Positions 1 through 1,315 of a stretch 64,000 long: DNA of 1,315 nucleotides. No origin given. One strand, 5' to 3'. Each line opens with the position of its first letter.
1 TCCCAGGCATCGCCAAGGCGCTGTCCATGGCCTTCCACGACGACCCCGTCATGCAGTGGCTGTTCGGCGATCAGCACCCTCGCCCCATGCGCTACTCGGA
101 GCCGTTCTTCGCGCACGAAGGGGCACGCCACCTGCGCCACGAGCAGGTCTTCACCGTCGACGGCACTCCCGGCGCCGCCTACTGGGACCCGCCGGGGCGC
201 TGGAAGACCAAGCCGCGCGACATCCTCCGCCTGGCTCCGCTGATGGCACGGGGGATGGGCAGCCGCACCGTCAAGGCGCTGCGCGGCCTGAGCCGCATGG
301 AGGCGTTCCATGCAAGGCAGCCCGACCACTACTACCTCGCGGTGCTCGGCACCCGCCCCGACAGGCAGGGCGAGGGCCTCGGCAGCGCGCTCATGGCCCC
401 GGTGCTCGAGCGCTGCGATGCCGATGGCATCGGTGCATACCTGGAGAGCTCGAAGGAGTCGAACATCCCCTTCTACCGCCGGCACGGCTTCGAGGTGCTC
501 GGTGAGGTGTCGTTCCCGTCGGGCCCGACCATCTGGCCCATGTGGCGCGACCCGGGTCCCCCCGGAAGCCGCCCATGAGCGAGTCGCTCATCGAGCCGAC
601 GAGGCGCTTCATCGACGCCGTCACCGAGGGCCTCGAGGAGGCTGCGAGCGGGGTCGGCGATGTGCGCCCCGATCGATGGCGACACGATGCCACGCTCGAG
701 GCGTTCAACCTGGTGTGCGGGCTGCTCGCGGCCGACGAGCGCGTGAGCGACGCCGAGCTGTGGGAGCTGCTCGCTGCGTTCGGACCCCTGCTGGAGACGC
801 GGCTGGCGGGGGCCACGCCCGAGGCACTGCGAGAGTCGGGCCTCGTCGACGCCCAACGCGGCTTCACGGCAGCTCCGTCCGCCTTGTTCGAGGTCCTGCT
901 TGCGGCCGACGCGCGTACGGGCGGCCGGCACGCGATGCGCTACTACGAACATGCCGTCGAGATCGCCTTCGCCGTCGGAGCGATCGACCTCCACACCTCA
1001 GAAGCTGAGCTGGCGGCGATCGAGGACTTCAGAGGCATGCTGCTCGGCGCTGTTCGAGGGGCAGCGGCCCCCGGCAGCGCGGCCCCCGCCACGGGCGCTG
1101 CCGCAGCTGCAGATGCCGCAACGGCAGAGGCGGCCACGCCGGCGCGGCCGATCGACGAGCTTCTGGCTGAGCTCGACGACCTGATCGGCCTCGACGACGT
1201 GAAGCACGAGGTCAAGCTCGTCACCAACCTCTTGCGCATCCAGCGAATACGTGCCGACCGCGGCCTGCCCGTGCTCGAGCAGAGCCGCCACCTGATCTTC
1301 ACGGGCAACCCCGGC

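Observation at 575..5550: Translationally coupled TerB-like AAA+ / solute-binding-like / vWA / TM coiled-coil module running into murJ and pspA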

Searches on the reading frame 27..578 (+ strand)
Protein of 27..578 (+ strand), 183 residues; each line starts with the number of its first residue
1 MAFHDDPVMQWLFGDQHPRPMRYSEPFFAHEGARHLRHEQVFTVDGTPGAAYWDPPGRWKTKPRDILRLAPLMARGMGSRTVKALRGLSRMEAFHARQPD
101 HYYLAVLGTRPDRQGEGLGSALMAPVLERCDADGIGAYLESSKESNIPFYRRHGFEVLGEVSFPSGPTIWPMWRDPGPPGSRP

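Call 3: search_protein_families(library=pfam, proteins=[window:27-578:+], max_evalue=0.1)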
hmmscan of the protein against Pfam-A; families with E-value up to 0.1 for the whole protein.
window:27-578:+ (183 aa): 5 families
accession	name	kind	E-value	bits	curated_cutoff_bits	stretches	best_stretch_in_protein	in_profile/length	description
PF00583.31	Acetyltransf_1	-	1.1e-08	35.7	20.7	1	98-155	56-116/116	Acetyltransferase (GNAT) family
PF13508.13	Acetyltransf_7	-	1.9e-08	35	27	1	100-157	25-84/84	Acetyltransferase (GNAT) domain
PF13673.13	Acetyltransf_10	-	6.3e-08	33.1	23.6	1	99-172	49-124/128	Acetyltransferase (GNAT) domain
PF13527.13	Acetyltransf_9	-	3.8e-05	24.1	25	1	103-157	74-126/127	Acetyltransferase (GNAT) domain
PF08445.16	FR47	-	0.0099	16.3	22.1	1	95-158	16-80/86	FR47-like protein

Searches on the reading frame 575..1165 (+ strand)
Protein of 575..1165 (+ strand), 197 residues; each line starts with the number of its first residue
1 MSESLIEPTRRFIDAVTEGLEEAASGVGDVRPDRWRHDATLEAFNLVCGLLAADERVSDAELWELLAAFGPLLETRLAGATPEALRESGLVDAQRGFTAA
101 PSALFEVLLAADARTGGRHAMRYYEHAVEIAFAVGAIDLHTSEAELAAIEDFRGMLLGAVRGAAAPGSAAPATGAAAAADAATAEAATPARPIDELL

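Call 11: find_homologous_proteins(query=window:575-1165:+)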
Query window:575-1165:+ (197 aa): 14 proteins with E <= 0.001 among 8000 candidates.
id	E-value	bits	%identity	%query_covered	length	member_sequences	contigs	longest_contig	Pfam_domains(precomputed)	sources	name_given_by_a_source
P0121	1.5e-67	245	66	100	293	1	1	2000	-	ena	-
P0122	1.1e-61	226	70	81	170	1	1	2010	-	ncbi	ncbi:MAG: hypothetical protein ABL966_15345, partial [Acidimicrobiales bacterium]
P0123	5.5e-58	214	58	100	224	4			-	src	-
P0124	6.5e-46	174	68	66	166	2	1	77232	-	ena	-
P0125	4.9e-45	171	58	81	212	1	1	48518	-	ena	-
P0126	1.2e-42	164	69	61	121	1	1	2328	-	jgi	-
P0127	5.3e-40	155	66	59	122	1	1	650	-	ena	-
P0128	1.8e-37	147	69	54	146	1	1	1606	-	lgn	-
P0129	2.4e-36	143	56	68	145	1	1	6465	-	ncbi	ncbi:MAG: hypothetical protein ACO1PW_00765, partial [Actinomycetota bacterium]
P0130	1.4e-33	134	58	63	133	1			-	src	-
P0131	8.1e-33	132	100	5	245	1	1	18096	-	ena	-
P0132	2.0e-30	124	66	48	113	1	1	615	-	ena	-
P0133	7.3e-26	109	61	47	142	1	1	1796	-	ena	-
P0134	3.0e-12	65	52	46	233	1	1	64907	-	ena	-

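Call 19: search_protein_representatives(protein=window:575-1165:+)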
Query: 197 residues. Proteins with E-value up to 0.001 (for the whole library): 211; up to 1e-10: 120; up to 1e-30: 8. The best 150 are listed.
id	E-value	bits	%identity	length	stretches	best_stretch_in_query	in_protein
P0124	2.1e-46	174.2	65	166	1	47-191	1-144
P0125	1.6e-45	171.4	57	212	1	1-187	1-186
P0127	1.7e-40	155.0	66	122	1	1-117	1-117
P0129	7.5e-37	143.1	60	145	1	3-136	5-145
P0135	9.0e-36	139.6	51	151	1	1-150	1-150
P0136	2.3e-33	131.7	46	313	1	4-197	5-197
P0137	1.2e-32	129.4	68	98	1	1-95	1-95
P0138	1.6e-32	129.0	43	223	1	2-187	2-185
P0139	7.9e-30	120.2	41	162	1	7-157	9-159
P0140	8.6e-30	120.1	41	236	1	10-192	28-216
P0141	1.1e-29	119.7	43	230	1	2-191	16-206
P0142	8.4e-29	116.9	40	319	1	3-193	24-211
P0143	1.5e-27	112.8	41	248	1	4-194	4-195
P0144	5.5e-27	110.9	41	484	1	9-197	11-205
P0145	7.7e-27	110.5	42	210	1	1-188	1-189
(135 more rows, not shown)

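Call 25: search_protein_families(library=pfam, alignment_id=A2, max_evalue=1)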
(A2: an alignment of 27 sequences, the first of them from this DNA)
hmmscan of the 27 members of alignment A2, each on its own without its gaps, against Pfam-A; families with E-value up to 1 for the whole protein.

A. member 1, seq(190 aa): 0 families

B. families by the number of members that match (of 27 scanned): 9 families
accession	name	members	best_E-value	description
PF03533.19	SPO11_like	1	0.011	SPO11 homologue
PF23161.1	HTH_RNase_II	1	0.048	Double HTH domain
PF15671.10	PRR18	1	0.072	Proline-rich protein family 18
PF05099.18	TerB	1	0.086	Tellurite resistance protein TerB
PF20182.3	DUF6545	1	0.16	Family of unknown function (DUF6545)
PF05465.18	Halo_GVPC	1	0.2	Halobacterial gas vesicle protein C (GVPC) repeat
PF13316.11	DUF4087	1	0.21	Protein of unknown function (DUF4087)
PF07278.17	DUF1441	1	0.26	Protein of unknown function (DUF1441)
PF07775.16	PaRep2b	1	0.32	PaRep2b protein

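Call 26: search_solved_structures(query=A2, max_evalue=10, show_alignments=2)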
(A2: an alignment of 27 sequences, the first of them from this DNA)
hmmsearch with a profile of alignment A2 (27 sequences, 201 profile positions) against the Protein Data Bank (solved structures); distinct sequences matched with E-value up to 10: 4.
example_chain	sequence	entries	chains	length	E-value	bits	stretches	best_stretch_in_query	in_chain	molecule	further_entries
6n2y_I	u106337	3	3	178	0.3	13.9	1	42-78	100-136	ATP synthase subunit delta | Bacillus PS3 ATP synthase subunit delta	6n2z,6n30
3gkl_C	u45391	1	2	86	0.41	13.5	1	42-76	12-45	Colicin-E7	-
4g6q_A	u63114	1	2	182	0.5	13.2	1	58-88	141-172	Putative uncharacterized protein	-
4lcb_A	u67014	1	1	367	0.57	13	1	111-158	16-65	Cell division protein CdvC, Vps4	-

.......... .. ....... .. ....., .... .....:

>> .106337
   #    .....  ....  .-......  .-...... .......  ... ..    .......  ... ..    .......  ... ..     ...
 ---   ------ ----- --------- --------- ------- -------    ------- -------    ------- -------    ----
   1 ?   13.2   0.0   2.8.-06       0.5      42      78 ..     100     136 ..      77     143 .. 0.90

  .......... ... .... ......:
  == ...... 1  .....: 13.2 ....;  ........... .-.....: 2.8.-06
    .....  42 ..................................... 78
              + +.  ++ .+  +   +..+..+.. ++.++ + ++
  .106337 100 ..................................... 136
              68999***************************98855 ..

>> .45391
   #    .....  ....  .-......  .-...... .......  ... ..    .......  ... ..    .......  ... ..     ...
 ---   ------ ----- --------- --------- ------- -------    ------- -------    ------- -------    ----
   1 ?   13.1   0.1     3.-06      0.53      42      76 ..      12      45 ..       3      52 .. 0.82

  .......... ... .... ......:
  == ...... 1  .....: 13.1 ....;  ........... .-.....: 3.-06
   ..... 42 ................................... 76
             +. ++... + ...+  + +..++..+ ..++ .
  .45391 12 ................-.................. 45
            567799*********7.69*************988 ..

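Call 35: predict_structure(alignment_id=A2)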
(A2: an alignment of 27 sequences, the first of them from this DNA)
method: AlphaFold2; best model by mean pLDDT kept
length: 190 residues; sequences in the alignment: 27
mean_pLDDT: 90.9   pTM: 0.84
mean pLDDT of the five models: 90.9, 90.3, 90.3, 89.7, 89.3
residues with pLDDT >= 90: 152; 70-90: 15; 50-70: 22; < 50: 1
segments of 3 or more residues with pLDDT < 50: none
pLDDT, mean of each block of 10 residues (from residue 1): 91 98 90 95 98 96 97 93 98 97 97 96 98 95 96 98 80 54 61
secondary structure, 60 per line:
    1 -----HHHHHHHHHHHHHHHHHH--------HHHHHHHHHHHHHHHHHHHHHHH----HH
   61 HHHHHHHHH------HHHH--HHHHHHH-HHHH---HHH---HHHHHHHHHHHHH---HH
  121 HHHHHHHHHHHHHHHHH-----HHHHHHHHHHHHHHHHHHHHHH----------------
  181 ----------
elements in order: H6-23 H32-54 H59-69 H76-79 H82-88 H90-93 H103-115 H119-137 H143-164

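Call 46: search_protein_families(library=pfam, alignment_id=A3, max_evalue=1)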
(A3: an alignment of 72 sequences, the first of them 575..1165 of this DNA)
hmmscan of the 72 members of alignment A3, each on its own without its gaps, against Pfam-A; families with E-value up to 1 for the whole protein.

A. member 1, window:575-1165:+ (197 aa): 1 family
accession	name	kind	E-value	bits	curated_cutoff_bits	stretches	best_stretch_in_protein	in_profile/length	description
PF00428.24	Ribosomal_60s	-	0.56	11.2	28.1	0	161-186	48-73/88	60s Acidic ribosomal protein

B. families by the number of members that match (of 72 scanned): 16 families
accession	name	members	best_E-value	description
PF05099.18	TerB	3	0.0086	Tellurite resistance protein TerB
PF08340.16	YicC-like_C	1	3.5e-29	Endoribonuclease YicC-like, C-terminal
PF02517.21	Rce1-like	1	1.4e-11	Type II CAAX prenyl endopeptidase Rce1-like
PF11238.13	DUF3039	1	3.1e-06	Protein of unknown function (DUF3039)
PF17948.6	DnaT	1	0.033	DnaT DNA-binding domain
PF10931.13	DUF2735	1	0.043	Protein of unknown function (DUF2735)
PF13822.11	ACC_epsilon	1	0.066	Acyl-CoA carboxylase epsilon subunit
PF23312.1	UBA_SIK3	1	0.066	Protein kinase SIK3 UBA domain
PF03960.21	ArsC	1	0.13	ArsC family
PF20719.2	Med16_C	1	0.14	Mediator complex subunit 16, C-terminal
PF21784.3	Bflower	1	0.19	4-fold beta flower protein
PF07451.17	SpoVAD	1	0.22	Stage V sporulation protein AD (SpoVAD)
PF24120.1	SsdA_C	1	0.26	Single-strand DNA deaminase toxin A, C-terminal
PF25737.1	Herpes_US8A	1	0.29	Herpesvirus US8.5 protein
PF00428.24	Ribosomal_60s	1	0.56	60s Acidic ribosomal protein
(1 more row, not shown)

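Call 72: fold_search(model_id=the predicted structure, library=pdb)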
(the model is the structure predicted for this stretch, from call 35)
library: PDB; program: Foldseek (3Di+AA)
matches with E <= 10: 439; with E <= 0.001: 0
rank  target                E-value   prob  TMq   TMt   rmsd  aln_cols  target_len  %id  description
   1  6twz_C                2.3e-01  0.30  0.22  0.19  13.9       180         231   16  14-3-3 sigma complexed with a phosphorylated 16E6 peptide (released 2020-05-06)
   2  6f09_Q                2.6e-01  0.28  0.21  0.19  13.5       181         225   10  Binary complex of 14-3-3 zeta with ubiquitin specific protease 8 (USP8) pSer718 peptide (released 2018-03-07)
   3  7qip_B                3.6e-01  0.33  0.24  0.21  13.9       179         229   16  SARS-CoV-2 Nucleocapsid phosphopeptide 201-210 bound to human 14-3-3 sigma (released 2021-12-29)
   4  5j5l                  5.0e-01  0.47  0.28  0.33  13.3       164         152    9  CRYSTAL STRUCTURE OF AFMP4P IN COMPLEX WITH ARACHIDONIC ACID (released 2017-04-05)
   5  6yr5_D                5.0e-01  0.30  0.24  0.21  13.8       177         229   14  14-3-3 sigma in complex with hDMX-367 peptide (released 2021-11-03)
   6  6yr6_A                5.4e-01  0.28  0.24  0.21  14.1       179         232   15  14-3-3 sigma in complex with hDM2-186 peptide (released 2021-11-03)
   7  9ew6_A                5.4e-01  0.21  0.23  0.20  13.9       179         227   16  Binary structure of 14-3-3s and BRAF phosphopeptide (pS365) (released 2025-04-16)
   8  5j5k                  6.0e-01  0.41  0.28  0.33  13.2       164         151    8  CRYSTAL STRUCTURE OF AFMP4P IN COMPLEX WITH PALMITIC ACID (released 2017-04-05)
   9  9sa9_L                6.0e-01  0.20  0.23  0.20  14.2       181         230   15  14-3-3sigma protein binding to macrocycle 2 (released 2026-01-14)
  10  6qds_A                6.0e-01  0.20  0.22  0.19  13.8       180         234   16  Crystal structure of 14-3-3sigma in complex with a PAK6 pT99 phosphopeptide stabilized by semi-synthetic fusicoccane F (released 2020-01-29)
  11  4bg6_A                6.3e-01  0.16  0.21  0.19  13.6       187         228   10  14-3-3 interaction with Rnd3 prenyl-phosphorylation motif (released 2013-05-29)
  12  6tl3_A                6.6e-01  0.18  0.22  0.19  13.8       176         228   16  Crystal structure of an Estrogen Receptor alpha 8-mer phosphopeptide in complex with 14-3-3sigma stabilized by a Pyrro (released 2020-04-29)
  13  9div_C                6.9e-01  0.13  0.16  0.20  16.7       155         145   21  The crystal structure of de novo designed ChuA binding protein C8 (released 2025-05-21)
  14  9gg7_A                7.2e-01  0.21  0.24  0.21  14.1       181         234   15  Crystal structure of 14-3-3 sigma dC - C38N in complex with Tau pS324 peptide and covalent stabilizer 187 (released 2025-08-27)
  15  4p1n_A                7.2e-01  0.16  0.22  0.22  13.5       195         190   10  Crystal structure of Atg1-Atg13 complex (released 2014-05-07)
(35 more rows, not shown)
